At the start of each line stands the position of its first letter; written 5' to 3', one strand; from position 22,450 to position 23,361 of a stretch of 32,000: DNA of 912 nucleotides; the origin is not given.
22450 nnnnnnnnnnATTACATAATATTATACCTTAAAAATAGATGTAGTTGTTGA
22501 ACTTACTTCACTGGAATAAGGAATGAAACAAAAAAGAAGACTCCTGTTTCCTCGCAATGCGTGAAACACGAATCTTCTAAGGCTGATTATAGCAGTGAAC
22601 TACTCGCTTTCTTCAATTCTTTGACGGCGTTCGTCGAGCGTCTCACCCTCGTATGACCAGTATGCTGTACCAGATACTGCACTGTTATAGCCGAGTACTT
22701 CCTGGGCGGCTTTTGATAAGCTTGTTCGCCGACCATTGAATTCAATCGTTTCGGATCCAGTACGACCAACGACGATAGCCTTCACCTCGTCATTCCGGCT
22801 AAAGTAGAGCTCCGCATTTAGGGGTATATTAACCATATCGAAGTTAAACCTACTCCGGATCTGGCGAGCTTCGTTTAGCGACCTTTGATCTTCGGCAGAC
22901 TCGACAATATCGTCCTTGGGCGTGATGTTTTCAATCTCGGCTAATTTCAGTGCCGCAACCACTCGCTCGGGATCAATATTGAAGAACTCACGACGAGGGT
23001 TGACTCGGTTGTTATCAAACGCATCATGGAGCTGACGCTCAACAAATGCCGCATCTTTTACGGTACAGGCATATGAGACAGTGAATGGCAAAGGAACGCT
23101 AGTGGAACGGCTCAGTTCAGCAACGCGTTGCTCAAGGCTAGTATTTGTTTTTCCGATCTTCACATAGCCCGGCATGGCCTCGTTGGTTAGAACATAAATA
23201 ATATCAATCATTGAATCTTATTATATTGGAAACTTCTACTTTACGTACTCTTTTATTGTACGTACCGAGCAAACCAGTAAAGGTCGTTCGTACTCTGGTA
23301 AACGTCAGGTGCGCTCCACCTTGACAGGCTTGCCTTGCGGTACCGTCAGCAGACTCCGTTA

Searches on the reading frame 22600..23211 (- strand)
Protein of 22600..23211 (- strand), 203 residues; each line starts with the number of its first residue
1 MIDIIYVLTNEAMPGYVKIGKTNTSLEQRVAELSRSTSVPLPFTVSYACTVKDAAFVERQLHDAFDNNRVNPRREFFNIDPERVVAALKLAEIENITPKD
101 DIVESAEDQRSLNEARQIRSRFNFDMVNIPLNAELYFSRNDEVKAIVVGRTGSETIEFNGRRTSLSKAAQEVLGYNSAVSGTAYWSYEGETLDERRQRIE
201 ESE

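Call 50: search_protein_families(library=pfam, proteins=[window:22600-23211:-], max_evalue=0.001)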
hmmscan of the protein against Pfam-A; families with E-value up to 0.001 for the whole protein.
window:22600-23211:- (203 aa): 2 families
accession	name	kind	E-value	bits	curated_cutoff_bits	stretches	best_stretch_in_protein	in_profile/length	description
PF10544.15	T5orf172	-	3.1e-18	66.6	20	1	4-89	2-98/101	T5orf172 domain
PF13455.12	MUG113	-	4.9e-15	56.3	22.3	1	17-89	1-71/73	Meiotically up-regulated gene 113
